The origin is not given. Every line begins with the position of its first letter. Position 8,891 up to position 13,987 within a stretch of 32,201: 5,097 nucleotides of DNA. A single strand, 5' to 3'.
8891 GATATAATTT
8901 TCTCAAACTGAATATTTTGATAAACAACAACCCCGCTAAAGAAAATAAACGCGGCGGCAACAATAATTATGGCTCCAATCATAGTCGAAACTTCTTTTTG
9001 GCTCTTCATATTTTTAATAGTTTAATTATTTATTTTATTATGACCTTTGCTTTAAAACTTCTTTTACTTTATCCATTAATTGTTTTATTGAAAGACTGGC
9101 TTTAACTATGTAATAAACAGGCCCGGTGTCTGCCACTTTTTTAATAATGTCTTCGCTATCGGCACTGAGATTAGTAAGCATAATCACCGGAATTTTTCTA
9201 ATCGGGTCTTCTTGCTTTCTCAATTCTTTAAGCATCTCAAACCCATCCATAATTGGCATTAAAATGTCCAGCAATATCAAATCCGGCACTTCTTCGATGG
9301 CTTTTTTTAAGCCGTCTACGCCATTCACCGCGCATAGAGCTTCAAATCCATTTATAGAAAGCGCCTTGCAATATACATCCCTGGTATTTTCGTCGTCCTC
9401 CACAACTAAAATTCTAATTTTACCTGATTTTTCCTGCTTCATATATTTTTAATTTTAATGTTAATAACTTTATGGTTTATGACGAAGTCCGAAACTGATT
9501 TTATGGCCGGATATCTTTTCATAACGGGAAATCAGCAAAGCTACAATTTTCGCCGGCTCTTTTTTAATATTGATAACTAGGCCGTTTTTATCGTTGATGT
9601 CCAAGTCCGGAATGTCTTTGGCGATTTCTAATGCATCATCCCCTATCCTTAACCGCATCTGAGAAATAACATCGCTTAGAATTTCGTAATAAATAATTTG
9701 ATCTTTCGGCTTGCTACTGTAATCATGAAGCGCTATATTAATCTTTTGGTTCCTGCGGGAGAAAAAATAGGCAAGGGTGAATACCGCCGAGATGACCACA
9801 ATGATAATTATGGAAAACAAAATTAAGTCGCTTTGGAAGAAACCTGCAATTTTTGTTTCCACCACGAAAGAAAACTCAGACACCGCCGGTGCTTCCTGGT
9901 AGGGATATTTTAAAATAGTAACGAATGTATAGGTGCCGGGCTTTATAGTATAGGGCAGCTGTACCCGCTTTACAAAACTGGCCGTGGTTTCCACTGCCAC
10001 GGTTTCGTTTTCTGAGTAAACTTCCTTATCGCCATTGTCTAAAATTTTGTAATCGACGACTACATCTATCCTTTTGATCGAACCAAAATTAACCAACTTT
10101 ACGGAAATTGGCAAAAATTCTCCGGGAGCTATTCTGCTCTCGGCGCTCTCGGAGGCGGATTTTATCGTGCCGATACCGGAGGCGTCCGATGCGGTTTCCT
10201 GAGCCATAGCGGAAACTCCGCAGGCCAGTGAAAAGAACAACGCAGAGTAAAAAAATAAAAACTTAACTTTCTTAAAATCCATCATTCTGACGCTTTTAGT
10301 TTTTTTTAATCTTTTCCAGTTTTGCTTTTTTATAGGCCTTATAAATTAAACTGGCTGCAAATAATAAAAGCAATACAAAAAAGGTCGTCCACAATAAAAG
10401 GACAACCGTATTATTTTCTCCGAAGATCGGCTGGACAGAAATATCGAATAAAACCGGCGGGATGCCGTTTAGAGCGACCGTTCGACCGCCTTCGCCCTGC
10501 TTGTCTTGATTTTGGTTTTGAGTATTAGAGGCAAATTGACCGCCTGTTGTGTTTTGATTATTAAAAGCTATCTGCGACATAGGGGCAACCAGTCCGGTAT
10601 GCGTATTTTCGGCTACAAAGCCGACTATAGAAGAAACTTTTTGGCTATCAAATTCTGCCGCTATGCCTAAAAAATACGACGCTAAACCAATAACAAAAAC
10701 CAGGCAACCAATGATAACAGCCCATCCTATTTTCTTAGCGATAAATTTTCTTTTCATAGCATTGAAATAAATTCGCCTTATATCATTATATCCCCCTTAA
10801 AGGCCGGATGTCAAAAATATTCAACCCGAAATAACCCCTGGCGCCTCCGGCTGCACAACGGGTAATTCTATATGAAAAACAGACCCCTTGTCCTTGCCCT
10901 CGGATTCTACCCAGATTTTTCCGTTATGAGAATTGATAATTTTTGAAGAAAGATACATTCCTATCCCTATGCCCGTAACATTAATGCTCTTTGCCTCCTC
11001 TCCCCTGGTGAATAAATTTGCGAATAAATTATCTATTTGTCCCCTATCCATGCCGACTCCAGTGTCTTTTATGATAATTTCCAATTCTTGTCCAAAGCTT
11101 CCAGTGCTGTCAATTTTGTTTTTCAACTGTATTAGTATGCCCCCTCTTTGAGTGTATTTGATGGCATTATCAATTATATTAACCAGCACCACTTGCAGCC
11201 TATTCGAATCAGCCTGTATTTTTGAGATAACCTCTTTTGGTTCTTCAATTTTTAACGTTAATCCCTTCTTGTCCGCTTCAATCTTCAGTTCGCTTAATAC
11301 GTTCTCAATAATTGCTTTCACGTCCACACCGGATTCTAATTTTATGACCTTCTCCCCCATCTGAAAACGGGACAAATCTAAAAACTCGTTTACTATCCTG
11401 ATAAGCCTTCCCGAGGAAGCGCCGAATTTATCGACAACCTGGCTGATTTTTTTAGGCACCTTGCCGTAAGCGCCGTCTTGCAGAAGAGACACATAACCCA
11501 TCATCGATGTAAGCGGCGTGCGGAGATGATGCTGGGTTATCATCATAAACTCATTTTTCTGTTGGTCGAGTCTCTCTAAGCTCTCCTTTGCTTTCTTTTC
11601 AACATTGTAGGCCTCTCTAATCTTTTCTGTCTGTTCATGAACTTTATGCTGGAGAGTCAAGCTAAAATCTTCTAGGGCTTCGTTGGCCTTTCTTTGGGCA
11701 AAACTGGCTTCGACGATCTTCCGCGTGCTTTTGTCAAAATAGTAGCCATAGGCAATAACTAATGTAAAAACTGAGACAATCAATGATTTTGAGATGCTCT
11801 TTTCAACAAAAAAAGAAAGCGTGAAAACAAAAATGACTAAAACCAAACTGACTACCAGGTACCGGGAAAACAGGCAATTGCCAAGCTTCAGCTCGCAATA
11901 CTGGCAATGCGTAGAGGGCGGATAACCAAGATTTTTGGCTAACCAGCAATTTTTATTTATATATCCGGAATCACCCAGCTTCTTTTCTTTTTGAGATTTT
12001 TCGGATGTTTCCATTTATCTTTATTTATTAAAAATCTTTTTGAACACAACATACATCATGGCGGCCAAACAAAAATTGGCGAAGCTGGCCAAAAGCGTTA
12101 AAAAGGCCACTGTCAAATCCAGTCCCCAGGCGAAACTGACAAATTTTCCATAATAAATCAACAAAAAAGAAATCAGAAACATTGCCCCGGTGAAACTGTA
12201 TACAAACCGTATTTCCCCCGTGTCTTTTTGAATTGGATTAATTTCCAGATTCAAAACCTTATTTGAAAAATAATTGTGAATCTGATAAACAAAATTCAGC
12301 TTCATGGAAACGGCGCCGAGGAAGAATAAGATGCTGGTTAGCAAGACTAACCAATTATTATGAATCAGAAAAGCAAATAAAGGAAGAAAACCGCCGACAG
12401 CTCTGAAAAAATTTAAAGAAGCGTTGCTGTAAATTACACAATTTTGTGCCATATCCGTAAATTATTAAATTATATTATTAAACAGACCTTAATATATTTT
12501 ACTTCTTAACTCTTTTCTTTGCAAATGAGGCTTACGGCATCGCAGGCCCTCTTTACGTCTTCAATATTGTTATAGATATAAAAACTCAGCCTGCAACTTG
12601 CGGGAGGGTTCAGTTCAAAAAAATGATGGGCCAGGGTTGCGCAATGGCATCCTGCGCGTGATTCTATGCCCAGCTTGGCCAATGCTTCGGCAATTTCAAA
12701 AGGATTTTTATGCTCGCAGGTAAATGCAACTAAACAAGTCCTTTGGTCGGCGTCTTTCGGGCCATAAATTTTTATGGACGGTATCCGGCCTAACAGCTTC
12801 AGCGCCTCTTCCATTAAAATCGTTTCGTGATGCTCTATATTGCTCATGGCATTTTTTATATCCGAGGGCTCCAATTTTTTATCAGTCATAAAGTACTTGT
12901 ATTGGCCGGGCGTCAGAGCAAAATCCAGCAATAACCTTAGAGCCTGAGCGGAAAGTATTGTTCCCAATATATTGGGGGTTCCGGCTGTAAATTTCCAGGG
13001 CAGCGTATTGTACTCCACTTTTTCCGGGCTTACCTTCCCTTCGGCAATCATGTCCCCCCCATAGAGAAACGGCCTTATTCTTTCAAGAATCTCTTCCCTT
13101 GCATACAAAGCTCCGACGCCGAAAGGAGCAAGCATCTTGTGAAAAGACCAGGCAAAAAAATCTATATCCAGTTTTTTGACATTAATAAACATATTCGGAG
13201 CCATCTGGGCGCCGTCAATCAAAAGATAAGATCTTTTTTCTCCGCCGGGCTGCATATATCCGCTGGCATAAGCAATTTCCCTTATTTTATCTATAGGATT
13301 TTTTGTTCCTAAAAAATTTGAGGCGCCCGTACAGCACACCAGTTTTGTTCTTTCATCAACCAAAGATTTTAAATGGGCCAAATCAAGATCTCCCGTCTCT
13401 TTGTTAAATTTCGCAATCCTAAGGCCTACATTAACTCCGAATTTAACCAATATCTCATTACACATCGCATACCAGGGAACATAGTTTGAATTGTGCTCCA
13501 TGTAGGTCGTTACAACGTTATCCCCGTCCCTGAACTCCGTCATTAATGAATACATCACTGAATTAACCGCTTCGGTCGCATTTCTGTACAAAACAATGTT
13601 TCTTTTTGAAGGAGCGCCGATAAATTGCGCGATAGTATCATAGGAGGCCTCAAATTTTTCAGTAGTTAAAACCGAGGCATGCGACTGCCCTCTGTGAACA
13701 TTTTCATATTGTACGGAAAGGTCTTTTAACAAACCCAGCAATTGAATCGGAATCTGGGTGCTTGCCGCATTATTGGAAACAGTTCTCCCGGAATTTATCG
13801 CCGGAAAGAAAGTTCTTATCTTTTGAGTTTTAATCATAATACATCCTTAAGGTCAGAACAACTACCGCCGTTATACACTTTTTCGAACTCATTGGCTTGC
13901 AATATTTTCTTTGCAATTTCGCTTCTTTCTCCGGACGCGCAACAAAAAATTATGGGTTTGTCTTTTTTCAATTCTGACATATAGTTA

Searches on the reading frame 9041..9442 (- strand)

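Call 89: search_protein_families(library=pfam, proteins=[window:9041-9442:-], max_evalue=0.001)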
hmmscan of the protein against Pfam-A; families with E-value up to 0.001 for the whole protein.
window:9041-9442:- (134 aa): 1 family
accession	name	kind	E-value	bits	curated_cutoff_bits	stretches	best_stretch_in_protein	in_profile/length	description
PF00072.30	Response_reg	-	1.6e-19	70.6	30.2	1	11-126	1-110/111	Response regulator receiver domain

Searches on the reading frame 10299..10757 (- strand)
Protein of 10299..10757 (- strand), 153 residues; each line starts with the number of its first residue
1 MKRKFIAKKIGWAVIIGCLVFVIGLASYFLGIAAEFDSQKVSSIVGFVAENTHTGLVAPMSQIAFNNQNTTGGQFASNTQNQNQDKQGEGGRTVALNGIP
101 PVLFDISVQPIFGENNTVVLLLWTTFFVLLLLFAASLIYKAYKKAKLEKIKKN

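Call 89: search_protein_families(library=pfam, proteins=[window:10299-10757:-], max_evalue=0.001)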
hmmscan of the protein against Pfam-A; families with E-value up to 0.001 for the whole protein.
window:10299-10757:- (153 aa): 1 family
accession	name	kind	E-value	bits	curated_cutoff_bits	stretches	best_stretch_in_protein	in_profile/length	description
PF12420.13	DUF3671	-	8.7e-05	22.5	34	1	3-152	152-220/223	Fam-L, Fam-M like protein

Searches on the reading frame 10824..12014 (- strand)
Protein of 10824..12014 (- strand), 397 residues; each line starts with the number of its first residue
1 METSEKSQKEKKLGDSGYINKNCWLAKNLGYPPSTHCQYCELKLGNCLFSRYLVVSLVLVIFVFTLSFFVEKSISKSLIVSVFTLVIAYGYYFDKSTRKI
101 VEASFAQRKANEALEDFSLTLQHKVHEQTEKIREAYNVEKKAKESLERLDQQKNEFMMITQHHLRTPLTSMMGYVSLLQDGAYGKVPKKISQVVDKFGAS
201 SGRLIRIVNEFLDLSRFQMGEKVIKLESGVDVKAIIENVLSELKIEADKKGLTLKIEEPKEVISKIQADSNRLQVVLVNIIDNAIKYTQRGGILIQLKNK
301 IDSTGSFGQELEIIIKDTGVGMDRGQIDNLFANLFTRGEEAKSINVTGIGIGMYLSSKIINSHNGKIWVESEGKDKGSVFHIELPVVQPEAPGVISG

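Call 88: search_protein_families(library=pfam, proteins=[window:10824-12014:-], max_evalue=0.001)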
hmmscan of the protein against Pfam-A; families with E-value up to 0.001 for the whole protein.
window:10824-12014:- (397 aa): 3 families
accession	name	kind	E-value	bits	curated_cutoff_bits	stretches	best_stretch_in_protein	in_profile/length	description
PF02518.31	HATPase_c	-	1.7e-22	80.4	26.4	1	269-386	2-109/111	Histidine kinase-, DNA gyrase B-, and HSP90-like ATPase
PF00512.31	HisKA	-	1.7e-15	57.3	26.9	1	152-218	1-64/66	His Kinase A (phospho-acceptor) domain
PF13589.12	HATPase_c_3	-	0.00011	22.6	25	1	273-388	3-109/137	Histidine kinase-, DNA gyrase B-, and HSP90-like ATPase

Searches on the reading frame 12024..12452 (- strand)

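Call 89: search_protein_families(library=pfam, proteins=[window:12024-12452:-], max_evalue=0.001)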
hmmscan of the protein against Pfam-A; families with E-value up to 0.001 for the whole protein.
window:12024-12452:- (143 aa): 1 family
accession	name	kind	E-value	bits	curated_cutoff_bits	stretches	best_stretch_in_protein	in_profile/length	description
PF14340.12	DUF4395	-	1.4e-06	29.1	24.5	1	25-139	18-130/130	Domain of unknown function (DUF4395)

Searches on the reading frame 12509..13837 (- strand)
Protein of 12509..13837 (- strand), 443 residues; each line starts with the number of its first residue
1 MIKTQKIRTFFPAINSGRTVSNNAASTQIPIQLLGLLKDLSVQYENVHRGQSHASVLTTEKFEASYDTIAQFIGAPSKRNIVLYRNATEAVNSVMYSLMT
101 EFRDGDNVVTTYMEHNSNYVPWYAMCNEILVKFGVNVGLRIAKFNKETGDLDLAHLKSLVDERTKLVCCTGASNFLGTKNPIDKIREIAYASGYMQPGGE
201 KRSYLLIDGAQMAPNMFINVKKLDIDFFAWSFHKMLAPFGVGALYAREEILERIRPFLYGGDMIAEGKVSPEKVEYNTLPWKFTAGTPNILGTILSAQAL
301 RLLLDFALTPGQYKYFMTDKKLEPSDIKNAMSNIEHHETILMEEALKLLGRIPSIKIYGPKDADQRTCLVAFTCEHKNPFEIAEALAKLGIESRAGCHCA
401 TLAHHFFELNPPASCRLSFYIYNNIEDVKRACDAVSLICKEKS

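Call 88: search_protein_families(library=pfam, proteins=[window:12509-13837:-], max_evalue=0.001)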
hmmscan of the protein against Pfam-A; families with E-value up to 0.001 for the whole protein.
window:12509-13837:- (443 aa): 1 family
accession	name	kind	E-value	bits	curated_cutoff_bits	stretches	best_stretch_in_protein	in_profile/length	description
PF00266.25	Aminotran_5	-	2.6e-87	293.6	21.5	2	23-304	5-269/371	Aminotransferase class-V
